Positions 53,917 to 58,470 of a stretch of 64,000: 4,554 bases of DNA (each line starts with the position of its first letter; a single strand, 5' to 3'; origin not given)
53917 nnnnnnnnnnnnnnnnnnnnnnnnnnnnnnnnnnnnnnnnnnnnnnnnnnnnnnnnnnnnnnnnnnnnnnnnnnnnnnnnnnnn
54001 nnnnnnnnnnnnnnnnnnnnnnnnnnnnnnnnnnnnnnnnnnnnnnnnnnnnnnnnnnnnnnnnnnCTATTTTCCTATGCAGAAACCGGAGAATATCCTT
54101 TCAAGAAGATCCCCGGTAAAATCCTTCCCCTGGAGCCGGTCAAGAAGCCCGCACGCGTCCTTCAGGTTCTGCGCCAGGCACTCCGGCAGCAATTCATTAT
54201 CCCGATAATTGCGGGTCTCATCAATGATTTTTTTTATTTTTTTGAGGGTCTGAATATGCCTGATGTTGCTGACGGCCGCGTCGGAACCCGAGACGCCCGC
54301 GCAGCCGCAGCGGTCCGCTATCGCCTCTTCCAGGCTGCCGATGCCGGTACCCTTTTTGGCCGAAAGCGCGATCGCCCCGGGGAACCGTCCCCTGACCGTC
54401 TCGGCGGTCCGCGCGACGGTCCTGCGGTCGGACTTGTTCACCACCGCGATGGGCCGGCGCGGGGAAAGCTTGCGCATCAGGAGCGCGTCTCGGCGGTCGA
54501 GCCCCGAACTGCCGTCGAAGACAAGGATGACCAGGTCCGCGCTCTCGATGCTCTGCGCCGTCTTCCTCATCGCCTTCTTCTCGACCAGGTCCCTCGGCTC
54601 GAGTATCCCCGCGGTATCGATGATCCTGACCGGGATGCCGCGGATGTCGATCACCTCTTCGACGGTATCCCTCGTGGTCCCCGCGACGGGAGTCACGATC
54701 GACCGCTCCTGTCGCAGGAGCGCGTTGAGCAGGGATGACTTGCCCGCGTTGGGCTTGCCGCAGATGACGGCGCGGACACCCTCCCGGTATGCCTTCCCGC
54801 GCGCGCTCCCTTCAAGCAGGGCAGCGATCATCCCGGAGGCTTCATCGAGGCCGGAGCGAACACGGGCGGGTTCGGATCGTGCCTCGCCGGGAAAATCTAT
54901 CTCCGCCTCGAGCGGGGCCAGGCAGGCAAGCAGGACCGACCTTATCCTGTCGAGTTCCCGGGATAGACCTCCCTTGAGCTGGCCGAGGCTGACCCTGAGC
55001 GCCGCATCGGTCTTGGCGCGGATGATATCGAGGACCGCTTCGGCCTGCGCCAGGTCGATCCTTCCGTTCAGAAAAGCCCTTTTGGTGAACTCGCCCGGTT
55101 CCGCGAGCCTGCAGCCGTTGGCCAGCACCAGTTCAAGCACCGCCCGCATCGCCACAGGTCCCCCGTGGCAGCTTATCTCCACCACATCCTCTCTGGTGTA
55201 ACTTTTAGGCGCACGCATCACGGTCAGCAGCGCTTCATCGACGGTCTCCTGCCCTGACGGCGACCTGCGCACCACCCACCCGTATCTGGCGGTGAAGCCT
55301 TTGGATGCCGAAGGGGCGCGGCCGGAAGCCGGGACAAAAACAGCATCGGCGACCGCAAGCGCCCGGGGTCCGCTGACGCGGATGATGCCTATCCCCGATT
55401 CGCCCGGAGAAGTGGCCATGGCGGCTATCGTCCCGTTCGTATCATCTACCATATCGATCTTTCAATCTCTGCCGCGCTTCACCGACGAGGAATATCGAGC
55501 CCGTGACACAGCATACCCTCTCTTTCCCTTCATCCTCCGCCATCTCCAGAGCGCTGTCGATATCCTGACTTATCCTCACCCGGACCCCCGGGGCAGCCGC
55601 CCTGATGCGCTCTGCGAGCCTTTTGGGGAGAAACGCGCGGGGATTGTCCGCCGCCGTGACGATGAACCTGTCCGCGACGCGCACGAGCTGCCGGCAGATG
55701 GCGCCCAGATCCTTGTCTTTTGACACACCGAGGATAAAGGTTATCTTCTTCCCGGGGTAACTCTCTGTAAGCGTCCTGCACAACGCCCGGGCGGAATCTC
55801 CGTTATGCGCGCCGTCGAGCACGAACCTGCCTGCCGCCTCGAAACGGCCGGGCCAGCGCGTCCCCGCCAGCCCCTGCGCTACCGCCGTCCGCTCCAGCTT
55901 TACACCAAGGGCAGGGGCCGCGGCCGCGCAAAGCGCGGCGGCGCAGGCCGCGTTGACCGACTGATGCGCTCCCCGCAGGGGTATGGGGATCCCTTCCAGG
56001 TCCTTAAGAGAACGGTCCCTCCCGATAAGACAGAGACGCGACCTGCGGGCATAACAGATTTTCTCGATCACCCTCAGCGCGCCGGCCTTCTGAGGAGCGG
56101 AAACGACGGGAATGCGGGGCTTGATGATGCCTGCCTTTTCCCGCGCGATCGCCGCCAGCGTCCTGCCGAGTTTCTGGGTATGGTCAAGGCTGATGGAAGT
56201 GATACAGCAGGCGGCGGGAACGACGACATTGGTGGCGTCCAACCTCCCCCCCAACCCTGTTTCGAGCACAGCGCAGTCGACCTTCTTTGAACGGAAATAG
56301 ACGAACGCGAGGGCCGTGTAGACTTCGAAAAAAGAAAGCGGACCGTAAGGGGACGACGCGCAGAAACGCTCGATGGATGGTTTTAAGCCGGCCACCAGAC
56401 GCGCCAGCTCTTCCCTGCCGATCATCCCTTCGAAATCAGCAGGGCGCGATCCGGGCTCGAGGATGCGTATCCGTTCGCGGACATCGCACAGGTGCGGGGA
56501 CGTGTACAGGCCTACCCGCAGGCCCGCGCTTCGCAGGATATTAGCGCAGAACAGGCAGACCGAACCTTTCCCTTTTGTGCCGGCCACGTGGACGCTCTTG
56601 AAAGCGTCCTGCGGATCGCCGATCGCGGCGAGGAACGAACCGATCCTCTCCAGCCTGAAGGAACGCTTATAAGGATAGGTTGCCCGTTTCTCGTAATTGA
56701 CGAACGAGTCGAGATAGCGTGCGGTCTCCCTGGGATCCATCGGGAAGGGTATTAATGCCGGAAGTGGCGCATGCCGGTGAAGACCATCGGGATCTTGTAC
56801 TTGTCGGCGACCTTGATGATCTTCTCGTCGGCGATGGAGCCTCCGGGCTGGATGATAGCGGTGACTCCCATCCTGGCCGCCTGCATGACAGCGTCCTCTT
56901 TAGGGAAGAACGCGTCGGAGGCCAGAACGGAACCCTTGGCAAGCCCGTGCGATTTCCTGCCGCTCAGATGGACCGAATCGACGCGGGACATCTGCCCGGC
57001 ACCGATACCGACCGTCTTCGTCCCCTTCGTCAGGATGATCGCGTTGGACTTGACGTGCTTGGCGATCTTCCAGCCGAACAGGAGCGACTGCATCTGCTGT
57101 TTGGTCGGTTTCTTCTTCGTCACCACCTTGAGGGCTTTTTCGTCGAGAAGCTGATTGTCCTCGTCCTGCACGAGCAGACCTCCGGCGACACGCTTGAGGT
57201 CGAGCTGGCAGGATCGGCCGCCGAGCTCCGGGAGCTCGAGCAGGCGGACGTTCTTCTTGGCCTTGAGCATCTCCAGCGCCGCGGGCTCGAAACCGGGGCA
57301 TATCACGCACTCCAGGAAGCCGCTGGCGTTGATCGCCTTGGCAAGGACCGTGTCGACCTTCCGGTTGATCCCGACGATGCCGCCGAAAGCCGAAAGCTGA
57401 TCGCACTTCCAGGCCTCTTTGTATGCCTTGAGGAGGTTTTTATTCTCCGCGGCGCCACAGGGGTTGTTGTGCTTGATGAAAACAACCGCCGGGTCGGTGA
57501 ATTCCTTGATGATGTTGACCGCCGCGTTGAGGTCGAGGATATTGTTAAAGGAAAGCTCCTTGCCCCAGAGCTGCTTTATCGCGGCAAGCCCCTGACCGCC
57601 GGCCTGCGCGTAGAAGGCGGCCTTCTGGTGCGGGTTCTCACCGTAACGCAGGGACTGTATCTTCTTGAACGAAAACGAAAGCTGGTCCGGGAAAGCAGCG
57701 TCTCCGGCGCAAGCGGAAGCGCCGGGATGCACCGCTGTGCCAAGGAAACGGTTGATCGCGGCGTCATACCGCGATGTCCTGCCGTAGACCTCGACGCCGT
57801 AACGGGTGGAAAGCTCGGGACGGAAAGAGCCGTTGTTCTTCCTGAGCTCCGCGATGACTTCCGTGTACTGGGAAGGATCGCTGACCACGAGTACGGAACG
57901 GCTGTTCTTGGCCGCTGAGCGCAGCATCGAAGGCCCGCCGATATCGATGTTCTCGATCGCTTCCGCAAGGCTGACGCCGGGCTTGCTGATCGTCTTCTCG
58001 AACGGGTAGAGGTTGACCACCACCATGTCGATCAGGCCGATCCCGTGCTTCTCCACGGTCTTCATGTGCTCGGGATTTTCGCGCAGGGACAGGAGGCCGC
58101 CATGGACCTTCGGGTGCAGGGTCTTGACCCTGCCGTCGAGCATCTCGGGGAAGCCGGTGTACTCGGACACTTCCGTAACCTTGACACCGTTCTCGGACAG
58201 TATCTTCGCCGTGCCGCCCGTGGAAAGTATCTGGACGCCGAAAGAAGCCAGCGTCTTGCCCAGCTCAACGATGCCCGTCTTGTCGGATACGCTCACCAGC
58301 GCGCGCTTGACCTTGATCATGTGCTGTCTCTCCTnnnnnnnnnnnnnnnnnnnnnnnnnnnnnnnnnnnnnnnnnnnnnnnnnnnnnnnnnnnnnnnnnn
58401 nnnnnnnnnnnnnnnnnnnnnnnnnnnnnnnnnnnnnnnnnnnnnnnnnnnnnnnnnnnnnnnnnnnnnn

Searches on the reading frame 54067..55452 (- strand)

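Call 7: search_protein_families(library=pfam, proteins=[window:54067-55452:-], max_evalue=0.01)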
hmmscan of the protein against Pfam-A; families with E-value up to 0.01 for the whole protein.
window:54067-55452:- (461 aa): 9 families
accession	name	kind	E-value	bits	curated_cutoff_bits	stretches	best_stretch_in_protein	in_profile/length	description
PF12631.12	MnmE_helical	-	3e-43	148.9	40.1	1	134-458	1-211/211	MnmE helical domain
PF10396.14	TrmE_N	-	4.6e-43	146.6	29.8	1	8-131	1-117/117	GTP-binding protein TrmE N-terminus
PF01926.29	MMR_HSR1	-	7.6e-25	87.7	21.9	1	228-340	2-113/113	50S ribosome-binding GTPase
PF02421.24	FeoB_N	-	2e-08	34.3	27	1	228-343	3-117/156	Ferrous iron transport protein B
PF00350.29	Dynamin_N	-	8.3e-06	26.4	27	1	229-259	2-32/168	Dynamin family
PF00009.33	GTP_EFTU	-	1.8e-05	24.8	26.5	1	292-378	80-182/188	Elongation factor Tu GTP binding domain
PF04548.22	AIG1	-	6.9e-05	22.7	27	1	227-328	2-106/212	AIG1 family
PF03193.22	RsgA_GTPase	-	0.0074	16.6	30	0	226-258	107-139/174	RsgA GTPase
PF02492.25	cobW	-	0.0084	16.1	20.7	0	274-347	85-159/180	CobW/HypB/UreG, nucleotide-binding domain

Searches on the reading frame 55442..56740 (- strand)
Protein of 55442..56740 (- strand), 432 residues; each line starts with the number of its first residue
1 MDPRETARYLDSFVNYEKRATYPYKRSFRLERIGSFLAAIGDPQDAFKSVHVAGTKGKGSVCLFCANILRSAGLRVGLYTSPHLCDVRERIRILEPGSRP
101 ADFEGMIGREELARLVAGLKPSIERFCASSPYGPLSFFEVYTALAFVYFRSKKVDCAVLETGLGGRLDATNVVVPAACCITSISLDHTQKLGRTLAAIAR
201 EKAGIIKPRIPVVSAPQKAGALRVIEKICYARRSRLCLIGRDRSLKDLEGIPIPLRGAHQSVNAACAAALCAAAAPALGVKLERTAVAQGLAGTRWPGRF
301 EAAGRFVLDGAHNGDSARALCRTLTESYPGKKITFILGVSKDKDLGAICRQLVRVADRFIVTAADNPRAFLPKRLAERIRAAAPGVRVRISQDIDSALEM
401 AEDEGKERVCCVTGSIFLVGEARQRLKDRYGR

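Call 7: search_protein_families(library=pfam, proteins=[window:55442-56740:-], max_evalue=0.01)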
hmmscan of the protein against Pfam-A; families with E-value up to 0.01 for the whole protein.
window:55442-56740:- (432 aa): 2 families
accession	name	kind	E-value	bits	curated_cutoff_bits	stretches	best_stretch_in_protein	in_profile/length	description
PF02875.26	Mur_ligase_C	-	1.9e-16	61.5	28.4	1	300-415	3-126/127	Mur ligase, glutamate ligase domain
PF08245.18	Mur_ligase_M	-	5.3e-06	27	24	0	149-207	52-111/200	Mur ligase middle domain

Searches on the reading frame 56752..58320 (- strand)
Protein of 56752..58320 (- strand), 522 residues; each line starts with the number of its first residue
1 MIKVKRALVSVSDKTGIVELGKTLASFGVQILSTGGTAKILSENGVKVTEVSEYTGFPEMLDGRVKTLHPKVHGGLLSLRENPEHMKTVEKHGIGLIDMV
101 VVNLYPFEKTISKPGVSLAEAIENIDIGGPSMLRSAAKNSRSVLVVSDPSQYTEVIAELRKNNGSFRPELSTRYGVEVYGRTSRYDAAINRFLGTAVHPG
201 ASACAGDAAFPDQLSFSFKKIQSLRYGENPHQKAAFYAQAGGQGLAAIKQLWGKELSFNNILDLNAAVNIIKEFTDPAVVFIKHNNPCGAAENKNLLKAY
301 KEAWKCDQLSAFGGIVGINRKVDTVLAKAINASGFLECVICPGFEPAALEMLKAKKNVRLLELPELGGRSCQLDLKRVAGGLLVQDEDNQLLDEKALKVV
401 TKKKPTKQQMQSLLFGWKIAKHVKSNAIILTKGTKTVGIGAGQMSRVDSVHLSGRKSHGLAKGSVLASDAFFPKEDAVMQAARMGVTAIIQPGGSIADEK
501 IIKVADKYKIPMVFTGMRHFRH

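Call 7: search_protein_families(library=pfam, proteins=[window:56752-58320:-], max_evalue=0.01)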
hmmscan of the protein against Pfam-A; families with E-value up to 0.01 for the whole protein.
window:56752-58320:- (522 aa): 2 families
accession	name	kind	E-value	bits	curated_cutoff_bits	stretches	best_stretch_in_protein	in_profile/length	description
PF01808.24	AICARFT_IMPCHas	-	5.2e-115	384.6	25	1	136-455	1-310/311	AICARFT/IMPCHase bienzyme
PF02142.27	MGS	-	1.3e-26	92.9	24.1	1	16-130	1-93/94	MGS-like domain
